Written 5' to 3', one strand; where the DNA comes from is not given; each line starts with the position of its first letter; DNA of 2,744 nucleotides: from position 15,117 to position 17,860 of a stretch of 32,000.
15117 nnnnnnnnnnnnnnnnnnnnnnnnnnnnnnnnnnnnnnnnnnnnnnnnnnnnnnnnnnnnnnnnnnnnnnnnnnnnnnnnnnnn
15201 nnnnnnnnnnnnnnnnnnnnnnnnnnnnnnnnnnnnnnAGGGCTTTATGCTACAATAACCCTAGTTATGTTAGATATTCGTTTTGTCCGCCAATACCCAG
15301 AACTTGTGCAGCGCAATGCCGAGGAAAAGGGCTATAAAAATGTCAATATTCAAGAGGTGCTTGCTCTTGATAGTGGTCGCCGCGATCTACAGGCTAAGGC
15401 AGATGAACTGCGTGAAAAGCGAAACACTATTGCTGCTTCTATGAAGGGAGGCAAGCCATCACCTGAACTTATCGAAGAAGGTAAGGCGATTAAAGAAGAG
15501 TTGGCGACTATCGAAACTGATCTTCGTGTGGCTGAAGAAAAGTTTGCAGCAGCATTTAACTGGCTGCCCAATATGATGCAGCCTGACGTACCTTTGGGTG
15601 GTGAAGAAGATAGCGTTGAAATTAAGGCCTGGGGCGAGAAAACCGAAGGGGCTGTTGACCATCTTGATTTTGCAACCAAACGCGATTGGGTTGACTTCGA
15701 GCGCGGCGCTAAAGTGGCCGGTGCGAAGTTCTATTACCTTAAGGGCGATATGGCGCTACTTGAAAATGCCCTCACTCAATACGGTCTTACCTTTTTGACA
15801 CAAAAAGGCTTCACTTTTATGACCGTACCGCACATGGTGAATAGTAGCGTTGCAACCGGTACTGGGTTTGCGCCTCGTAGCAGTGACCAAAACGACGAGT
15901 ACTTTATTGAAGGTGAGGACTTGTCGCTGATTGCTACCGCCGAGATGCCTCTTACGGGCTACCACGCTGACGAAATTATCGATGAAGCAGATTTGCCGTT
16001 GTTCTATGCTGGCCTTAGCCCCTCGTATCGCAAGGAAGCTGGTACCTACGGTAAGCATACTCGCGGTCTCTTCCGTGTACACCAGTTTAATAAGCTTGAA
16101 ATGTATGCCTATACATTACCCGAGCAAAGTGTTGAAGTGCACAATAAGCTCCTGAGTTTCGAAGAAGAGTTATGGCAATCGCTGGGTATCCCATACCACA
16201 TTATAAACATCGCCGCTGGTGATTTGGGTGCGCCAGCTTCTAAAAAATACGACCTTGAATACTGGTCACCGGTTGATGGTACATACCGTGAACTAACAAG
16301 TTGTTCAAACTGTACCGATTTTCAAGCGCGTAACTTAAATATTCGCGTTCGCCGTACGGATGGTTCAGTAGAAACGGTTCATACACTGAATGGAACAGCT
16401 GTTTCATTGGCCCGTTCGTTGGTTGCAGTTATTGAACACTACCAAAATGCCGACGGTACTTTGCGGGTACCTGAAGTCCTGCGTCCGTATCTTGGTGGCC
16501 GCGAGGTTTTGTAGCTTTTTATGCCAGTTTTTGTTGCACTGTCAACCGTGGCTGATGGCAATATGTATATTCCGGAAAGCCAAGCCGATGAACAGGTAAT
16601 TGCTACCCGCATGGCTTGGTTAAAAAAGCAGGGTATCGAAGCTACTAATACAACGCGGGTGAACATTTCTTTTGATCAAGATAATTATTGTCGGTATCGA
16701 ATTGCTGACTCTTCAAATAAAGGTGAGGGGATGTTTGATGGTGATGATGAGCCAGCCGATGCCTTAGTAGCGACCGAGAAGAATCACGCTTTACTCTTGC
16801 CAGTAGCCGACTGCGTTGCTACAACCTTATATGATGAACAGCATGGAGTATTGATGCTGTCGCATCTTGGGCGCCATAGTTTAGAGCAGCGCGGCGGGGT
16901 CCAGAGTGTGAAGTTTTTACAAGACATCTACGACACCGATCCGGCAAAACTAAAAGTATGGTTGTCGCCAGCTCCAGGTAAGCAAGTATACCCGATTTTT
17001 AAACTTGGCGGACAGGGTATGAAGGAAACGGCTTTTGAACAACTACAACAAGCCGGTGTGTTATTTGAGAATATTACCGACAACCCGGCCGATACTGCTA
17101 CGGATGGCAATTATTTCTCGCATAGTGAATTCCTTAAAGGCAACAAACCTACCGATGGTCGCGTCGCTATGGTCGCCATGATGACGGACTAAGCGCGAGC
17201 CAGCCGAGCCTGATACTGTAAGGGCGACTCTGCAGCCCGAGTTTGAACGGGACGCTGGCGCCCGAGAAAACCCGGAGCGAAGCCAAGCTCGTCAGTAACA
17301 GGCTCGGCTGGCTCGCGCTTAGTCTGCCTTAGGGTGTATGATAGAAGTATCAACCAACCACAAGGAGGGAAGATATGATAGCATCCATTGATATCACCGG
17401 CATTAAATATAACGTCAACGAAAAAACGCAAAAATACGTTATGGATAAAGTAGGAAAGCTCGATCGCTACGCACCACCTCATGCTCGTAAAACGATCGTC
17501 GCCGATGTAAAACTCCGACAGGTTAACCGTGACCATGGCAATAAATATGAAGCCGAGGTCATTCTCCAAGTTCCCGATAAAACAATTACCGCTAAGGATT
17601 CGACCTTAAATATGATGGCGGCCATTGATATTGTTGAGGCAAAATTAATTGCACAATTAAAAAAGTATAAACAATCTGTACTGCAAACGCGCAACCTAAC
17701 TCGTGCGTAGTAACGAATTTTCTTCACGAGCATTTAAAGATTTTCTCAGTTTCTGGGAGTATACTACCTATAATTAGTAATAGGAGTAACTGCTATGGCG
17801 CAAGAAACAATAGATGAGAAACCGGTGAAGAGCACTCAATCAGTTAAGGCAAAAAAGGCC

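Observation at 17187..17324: Conserved 56-nt core at the tip of a perfect 26-bp hairpin, between the second pgeF-like gene and hpf (copy 1 of 2)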

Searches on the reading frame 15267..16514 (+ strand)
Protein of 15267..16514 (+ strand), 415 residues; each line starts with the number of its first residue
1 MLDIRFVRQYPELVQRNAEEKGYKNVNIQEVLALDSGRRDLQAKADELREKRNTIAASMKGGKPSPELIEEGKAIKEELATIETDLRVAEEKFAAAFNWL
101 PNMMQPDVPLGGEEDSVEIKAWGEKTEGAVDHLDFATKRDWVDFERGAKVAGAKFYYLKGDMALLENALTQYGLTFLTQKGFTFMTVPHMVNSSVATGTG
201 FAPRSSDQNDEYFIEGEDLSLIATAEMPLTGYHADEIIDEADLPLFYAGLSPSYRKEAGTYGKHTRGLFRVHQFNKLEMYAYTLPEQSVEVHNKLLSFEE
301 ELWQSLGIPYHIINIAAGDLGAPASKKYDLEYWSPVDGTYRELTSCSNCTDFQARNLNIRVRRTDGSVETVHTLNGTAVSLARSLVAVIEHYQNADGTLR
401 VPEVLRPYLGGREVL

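Call 14: search_protein_families(library=pfam, proteins=[window:15267-16514:+])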
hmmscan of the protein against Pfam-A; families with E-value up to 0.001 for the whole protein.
window:15267-16514:+ (415 aa): 2 families
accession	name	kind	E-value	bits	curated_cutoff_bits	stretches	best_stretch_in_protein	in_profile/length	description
PF00587.30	tRNA-synt_2b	-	9.3e-36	124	29.3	1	216-392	8-179/179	tRNA synthetase class II core domain (G, H, P, S and T)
PF02403.27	Seryl_tRNA_N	-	4.3e-20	72.4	28.2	1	1-103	1-107/108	Seryl-tRNA synthetase N-terminal domain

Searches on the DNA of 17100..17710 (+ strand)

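Call 5: search_rna_families(source=window, start=17100, end=17420, threshold=evalue, max_evalue=10, show_alignments=3)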
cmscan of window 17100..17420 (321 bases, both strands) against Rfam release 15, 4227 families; matches with E-value up to 10: 2.
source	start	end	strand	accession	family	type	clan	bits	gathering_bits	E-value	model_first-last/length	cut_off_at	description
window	17192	17319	+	RF03978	mir-1269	Gene; miRNA;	-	25.7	100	0.033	1-90/90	no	mir-1269 microRNA precursor family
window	17174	17196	+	RF01145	sR14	Gene; snRNA; snoRNA; CD-box;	-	10.7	38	1.9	1-54/54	no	Small nucleolar RNA sR14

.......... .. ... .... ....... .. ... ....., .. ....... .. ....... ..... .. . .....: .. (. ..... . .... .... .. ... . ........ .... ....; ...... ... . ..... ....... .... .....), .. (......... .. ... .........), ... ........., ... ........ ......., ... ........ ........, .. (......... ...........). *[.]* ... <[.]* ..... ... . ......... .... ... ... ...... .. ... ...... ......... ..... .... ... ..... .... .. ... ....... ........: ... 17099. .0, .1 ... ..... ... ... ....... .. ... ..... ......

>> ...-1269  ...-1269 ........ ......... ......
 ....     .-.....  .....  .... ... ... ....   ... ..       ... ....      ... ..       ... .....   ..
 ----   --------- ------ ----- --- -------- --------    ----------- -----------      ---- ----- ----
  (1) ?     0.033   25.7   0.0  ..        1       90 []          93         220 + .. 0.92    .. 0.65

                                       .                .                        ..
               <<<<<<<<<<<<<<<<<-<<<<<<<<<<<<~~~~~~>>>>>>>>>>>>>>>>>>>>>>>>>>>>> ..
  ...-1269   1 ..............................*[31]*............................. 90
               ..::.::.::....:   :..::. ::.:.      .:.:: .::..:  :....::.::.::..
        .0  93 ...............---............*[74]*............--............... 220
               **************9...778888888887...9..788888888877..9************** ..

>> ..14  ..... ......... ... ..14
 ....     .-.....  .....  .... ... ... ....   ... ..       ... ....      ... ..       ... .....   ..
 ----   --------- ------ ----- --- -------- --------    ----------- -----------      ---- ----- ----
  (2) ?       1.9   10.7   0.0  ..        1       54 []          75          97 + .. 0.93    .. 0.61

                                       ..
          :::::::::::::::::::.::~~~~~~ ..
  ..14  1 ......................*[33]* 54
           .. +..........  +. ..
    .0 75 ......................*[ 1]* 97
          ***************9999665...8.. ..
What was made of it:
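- On Any Rfam 15 family (including the raiA motif): In E-value mode only noise appeared: mir-1269 at 25.7 bits against a threshold of 100 (call 5).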

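Call 68: build_rna_model(alignment_id=A5, structure=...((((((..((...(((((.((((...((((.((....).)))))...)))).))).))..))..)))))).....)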
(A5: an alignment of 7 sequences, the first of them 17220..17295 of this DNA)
Model R1 built from alignment A5 (7 sequences, 78 columns); structure: as given.
model positions 76; base pairs 23; branch points 0; effective number of sequences 1.89; information 0.743 bits per position. Calibrated on 0.2 Mb of random sequence (short: E-values are rough).
structure used (alignment columns):
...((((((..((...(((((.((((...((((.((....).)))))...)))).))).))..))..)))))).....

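Call 69: search_with_rna_model(model_id=R1, sources=[window, L007, L010, L013, L043, L046, L048, L040, L029, L039, L050, L011], max_evalue=10, show_alignments=0)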
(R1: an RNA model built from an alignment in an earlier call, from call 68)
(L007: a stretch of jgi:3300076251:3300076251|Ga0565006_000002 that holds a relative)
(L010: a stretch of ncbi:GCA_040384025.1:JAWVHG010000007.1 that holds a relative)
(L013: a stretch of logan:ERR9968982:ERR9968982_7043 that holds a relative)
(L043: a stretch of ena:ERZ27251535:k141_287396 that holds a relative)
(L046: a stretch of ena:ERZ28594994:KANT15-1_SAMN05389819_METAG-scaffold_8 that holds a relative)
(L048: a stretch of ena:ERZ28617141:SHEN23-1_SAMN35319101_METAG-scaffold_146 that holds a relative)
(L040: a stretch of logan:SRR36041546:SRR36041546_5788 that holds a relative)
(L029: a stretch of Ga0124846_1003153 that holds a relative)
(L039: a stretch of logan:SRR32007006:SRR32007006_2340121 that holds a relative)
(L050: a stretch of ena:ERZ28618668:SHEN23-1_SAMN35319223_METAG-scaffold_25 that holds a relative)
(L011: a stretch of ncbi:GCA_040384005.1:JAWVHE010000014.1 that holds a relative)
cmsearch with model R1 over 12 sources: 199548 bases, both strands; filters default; matches with E-value up to 10: 15.
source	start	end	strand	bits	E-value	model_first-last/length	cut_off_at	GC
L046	8917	8992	+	102.6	4.6e-29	1-76/76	no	0.59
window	27390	27465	+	102.2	6e-29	1-76/76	no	0.61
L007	19970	20045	-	98.3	9.8e-28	1-76/76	no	0.62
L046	11370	11446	-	96.8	3.1e-27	1-76/76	no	0.61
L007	9847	9922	+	95.1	1.1e-26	1-76/76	no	0.66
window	17220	17295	+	92.7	5.8e-26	1-76/76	no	0.64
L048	11410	11485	+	72.3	1.5e-19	1-76/76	no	0.62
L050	11410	11485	+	69.8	9.6e-19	1-76/76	no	0.61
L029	6396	6458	-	55.9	2.3e-14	14-76/76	5'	0.67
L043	11483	11559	-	32.5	5e-07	1-76/76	no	0.48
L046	8914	8989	-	23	0.00051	1-76/76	no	0.58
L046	11373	11449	+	20.6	0.0028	1-76/76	no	0.61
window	27387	27462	-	20.5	0.0031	1-76/76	no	0.61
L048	11410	11479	-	19.1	0.0082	1-76/76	no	0.63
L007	9864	9902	-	15.6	0.11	18-56/76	no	0.72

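Call 80: search_rna_families(sources=[L043, L052, L010, L013, L048, L046, L007], threshold=gathering)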
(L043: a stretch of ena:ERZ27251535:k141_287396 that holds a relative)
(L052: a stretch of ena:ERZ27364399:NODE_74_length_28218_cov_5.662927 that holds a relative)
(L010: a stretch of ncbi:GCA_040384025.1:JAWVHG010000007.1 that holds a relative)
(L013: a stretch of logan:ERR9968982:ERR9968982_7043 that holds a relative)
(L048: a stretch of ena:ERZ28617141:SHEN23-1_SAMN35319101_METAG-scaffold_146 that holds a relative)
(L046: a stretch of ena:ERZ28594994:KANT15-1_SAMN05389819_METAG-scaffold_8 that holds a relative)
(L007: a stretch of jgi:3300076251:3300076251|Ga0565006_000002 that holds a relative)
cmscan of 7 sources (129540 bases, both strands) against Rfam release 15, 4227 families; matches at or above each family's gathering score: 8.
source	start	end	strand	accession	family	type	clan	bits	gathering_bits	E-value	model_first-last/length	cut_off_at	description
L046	14749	14821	+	RF00005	tRNA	Gene; tRNA;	CL00001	67.5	29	3e-12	1-71/71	no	tRNA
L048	14817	14889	+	RF00005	tRNA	Gene; tRNA;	CL00001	63.4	29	4.2e-11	1-71/71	no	tRNA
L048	17458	17531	-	RF00005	tRNA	Gene; tRNA;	CL00001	61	29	1.9e-10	1-71/71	no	tRNA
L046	17390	17463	-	RF00005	tRNA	Gene; tRNA;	CL00001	61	29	1.9e-10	1-71/71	no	tRNA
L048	14579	14653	-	RF00005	tRNA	Gene; tRNA;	CL00001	60.9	29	2e-10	1-71/71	no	tRNA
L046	14531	14605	-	RF00005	tRNA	Gene; tRNA;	CL00001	60.9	29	2e-10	1-71/71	no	tRNA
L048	11532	11604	+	RF00005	tRNA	Gene; tRNA;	CL00001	52.2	29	5e-08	1-71/71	no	tRNA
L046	11500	11572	+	RF00005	tRNA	Gene; tRNA;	CL00001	52.2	29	5e-08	1-71/71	no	tRNA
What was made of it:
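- On Any Rfam 15 family (including the raiA motif): In seven related loci carrying modules A, B and C, only tRNAs were found (call 80).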

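Call 81: search_with_rna_model(model_id=R1, sources=[L052, L053, L054, L055, L056, L057, L041, L042, L044, L045, L047, L049, L051, L005, L006, L016, L025, L038], max_evalue=1)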
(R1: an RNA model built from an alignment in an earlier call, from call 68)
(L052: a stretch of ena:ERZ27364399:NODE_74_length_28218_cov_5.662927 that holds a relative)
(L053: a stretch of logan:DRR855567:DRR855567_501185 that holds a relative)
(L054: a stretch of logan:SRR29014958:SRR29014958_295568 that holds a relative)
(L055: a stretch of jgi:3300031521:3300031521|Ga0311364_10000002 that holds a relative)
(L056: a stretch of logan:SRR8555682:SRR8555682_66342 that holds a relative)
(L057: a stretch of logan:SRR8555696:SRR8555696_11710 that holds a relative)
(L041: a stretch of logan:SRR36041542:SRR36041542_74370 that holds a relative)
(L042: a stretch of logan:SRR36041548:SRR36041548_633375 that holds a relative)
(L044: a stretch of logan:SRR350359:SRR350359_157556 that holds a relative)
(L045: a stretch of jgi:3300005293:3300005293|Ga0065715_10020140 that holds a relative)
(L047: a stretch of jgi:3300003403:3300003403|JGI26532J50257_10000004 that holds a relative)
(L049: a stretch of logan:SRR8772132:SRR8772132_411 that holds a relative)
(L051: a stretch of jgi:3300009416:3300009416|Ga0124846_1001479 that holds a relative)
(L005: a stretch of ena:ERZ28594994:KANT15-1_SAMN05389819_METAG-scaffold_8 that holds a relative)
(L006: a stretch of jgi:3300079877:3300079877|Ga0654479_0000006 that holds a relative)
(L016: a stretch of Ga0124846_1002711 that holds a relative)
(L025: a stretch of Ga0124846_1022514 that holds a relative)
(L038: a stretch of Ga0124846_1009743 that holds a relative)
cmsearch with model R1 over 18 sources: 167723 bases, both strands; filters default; matches with E-value up to 1: 17.
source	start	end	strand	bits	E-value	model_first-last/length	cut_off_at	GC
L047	8917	8992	+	102.6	3.9e-29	1-76/76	no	0.59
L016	5809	5884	+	102.6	3.9e-29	1-76/76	no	0.59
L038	4536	4611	-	102.6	3.9e-29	1-76/76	no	0.59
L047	11370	11446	-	96.8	2.6e-27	1-76/76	no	0.61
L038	2083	2159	+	96.8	2.6e-27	1-76/76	no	0.61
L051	4853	4928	+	92.7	4.9e-26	1-76/76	no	0.64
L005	2846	2921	+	92.7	4.9e-26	1-76/76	no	0.64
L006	2846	2921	+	92.7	4.9e-26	1-76/76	no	0.64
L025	1379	1454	-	92.7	4.9e-26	1-76/76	no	0.64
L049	11410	11485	+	69.8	8.1e-19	1-76/76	no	0.61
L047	8914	8989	-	23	0.00043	1-76/76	no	0.58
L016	5806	5881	-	23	0.00043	1-76/76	no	0.58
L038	4539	4614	+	23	0.00043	1-76/76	no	0.58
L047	11373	11449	+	20.6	0.0023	1-76/76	no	0.61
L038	2080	2156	-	20.6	0.0023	1-76/76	no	0.61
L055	17819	17861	-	14.1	0.26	1-76/76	no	0.65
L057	8497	8539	-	14.1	0.26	1-76/76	no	0.65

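Call 82: search_with_rna_model(model_id=R1, sources=[window, L007, L046, L048, L049, L043, L029], max_evalue=0.00001, make_alignment=true)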
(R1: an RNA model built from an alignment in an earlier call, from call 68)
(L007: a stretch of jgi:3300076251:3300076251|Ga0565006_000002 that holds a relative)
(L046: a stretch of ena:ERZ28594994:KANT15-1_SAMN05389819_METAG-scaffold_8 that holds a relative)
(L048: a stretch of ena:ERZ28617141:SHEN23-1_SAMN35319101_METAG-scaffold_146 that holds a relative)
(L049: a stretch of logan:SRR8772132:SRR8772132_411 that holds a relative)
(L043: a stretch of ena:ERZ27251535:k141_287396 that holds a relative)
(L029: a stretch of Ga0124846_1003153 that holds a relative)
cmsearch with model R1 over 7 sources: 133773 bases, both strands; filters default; matches with E-value up to 0.00001: 10.
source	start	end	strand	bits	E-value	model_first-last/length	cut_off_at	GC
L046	8917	8992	+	102.6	3.1e-29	1-76/76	no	0.59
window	27390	27465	+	102.2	4e-29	1-76/76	no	0.61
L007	19970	20045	-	98.3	6.6e-28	1-76/76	no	0.62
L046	11370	11446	-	96.8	2.1e-27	1-76/76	no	0.61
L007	9847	9922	+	95.1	7.1e-27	1-76/76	no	0.66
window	17220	17295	+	92.7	3.9e-26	1-76/76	no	0.64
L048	11410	11485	+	72.3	1e-19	1-76/76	no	0.62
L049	11410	11485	+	69.8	6.5e-19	1-76/76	no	0.61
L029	6396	6458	-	55.9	1.5e-14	14-76/76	5'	0.67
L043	11483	11559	-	32.5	3.4e-07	1-76/76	no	0.48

Alignment A8: 10 matches aligned to the model, 78 columns, each read 5' to 3' on its own strand. Consensus structure (alignment columns), stored with it:
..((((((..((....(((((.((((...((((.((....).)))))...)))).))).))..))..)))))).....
